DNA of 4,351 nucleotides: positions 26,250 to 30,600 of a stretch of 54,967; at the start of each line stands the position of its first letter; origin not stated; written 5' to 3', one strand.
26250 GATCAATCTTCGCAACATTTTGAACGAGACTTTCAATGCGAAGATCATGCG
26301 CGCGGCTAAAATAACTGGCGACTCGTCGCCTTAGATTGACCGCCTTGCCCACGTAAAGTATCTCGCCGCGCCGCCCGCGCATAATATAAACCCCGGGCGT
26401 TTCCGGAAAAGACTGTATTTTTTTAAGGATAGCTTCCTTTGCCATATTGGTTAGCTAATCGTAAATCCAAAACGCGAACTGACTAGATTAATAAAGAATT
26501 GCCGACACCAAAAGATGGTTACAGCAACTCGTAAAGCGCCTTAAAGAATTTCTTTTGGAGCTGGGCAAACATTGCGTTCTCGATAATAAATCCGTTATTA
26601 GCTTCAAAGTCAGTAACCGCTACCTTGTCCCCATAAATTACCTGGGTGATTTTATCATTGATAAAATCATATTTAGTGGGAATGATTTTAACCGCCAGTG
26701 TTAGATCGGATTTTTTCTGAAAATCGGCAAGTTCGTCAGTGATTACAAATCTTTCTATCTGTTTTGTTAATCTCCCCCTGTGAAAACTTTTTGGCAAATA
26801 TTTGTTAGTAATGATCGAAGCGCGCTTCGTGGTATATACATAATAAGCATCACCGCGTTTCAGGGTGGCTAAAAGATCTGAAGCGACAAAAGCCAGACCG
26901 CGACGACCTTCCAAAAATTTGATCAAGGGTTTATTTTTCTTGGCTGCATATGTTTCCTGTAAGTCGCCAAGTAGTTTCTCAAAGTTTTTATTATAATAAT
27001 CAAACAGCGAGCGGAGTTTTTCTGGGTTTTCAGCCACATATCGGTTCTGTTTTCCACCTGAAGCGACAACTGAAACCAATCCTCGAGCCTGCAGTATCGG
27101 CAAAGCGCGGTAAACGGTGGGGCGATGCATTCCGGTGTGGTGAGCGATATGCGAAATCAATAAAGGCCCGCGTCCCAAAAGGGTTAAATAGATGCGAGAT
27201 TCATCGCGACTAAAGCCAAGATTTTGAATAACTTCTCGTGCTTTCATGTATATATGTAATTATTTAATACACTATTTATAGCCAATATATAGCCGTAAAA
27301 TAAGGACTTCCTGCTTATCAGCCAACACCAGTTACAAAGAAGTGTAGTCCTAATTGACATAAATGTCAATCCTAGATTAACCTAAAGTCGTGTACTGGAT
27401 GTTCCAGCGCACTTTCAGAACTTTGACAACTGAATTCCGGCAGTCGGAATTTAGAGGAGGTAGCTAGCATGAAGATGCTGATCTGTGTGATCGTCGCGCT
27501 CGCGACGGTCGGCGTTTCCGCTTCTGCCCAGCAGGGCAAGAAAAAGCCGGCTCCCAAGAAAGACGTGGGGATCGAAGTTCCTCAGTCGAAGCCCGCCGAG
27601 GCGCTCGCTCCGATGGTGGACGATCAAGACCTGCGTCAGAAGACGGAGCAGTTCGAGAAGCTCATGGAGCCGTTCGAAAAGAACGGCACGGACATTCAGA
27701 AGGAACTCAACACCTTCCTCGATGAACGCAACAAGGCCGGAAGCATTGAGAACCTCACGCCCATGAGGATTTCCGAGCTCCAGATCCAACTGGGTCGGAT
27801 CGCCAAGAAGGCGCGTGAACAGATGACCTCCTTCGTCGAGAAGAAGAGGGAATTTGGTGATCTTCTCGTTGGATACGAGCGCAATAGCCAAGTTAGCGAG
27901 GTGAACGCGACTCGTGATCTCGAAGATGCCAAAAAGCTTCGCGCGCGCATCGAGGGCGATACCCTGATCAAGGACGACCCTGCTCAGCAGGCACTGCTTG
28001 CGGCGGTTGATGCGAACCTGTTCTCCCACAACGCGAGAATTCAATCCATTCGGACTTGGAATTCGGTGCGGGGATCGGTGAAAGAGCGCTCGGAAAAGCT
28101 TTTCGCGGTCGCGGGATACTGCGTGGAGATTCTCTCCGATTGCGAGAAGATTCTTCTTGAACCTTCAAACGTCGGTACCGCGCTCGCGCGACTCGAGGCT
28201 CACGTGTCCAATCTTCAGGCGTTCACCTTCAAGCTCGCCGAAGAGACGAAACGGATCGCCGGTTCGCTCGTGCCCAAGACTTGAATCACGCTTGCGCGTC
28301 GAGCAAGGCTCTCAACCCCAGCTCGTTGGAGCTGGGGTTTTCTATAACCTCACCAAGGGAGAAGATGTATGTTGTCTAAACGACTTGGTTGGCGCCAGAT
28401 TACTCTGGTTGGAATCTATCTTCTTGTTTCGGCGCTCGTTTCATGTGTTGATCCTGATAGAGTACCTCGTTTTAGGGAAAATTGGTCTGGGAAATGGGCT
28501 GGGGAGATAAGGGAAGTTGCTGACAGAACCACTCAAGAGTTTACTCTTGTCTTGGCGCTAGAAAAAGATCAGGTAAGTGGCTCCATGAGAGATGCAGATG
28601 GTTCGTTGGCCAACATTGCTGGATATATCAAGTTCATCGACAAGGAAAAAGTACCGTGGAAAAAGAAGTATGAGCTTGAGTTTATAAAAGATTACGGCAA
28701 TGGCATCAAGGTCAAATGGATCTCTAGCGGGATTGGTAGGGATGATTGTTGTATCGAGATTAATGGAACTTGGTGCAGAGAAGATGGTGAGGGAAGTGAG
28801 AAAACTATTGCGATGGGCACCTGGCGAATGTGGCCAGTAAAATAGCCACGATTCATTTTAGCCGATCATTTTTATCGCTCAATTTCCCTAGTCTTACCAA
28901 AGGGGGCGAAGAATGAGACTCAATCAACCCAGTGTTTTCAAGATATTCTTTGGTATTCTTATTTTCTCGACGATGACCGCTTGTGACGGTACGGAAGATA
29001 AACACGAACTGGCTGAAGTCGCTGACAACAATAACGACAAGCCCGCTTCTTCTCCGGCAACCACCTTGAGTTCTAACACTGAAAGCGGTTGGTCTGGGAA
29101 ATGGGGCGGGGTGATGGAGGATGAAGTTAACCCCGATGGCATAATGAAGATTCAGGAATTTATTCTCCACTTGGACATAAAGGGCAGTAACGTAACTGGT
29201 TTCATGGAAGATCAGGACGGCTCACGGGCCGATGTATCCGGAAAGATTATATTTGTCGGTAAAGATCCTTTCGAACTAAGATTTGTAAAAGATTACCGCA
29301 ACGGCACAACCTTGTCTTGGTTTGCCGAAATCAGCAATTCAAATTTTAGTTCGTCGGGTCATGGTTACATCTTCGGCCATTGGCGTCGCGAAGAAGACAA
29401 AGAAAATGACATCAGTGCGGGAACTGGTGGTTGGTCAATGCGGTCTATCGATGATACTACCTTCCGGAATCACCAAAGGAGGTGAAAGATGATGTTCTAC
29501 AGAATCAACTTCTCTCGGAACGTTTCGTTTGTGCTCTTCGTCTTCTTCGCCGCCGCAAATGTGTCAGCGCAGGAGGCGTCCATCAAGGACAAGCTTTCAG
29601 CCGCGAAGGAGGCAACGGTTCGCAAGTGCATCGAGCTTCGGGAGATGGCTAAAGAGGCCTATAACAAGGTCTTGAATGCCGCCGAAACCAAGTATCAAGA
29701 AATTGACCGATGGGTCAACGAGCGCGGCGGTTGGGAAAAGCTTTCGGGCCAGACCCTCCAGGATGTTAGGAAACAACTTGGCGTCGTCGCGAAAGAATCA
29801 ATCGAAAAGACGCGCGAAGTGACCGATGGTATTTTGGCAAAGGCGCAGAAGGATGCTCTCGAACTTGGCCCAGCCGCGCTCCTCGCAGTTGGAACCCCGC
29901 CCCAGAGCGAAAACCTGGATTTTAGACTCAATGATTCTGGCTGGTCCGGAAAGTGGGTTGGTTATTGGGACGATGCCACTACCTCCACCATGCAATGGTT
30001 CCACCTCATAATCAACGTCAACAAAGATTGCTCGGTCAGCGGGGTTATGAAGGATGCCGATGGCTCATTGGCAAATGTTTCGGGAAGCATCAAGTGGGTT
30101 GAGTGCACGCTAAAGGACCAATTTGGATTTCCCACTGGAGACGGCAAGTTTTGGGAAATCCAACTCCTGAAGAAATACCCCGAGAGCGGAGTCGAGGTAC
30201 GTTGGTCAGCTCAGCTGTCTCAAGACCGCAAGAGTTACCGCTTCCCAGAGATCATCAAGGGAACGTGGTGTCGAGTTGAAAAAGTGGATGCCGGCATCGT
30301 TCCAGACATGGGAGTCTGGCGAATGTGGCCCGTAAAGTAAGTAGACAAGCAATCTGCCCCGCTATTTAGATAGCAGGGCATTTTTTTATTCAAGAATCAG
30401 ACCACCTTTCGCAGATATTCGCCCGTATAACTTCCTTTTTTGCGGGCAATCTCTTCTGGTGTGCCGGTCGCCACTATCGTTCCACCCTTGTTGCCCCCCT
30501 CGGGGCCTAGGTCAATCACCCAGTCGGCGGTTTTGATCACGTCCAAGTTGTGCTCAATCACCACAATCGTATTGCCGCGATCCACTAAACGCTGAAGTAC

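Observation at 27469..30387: Four-gene exported/lipoprotein cassette with a triplicated unassigned domain, inserted in the uvrC / uvrA-uvrB neighbourhood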

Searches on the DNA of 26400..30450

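Call 111: search_rna_families(source=window, start=26400, end=30450, threshold=evalue, max_evalue=1)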
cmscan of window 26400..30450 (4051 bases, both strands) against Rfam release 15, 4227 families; matches with E-value up to 1: 1.
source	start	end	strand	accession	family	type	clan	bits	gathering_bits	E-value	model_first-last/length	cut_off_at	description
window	28312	28339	-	RF03801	mir-7143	Gene; miRNA;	-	23.5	90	0.14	1-61/61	no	mir-7143 microRNA precursor family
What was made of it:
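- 27248..27468 (.): Divergent intergenic control region. It holds the 16-nt perfect palindrome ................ at 27354-27369, which overlaps the -35 hexamer of a promoter-like site for trmB. No Rfam riboswitch is present (call 111).
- Tried and rejected: No riboswitch lies upstream of P1 or P2 (call 111).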
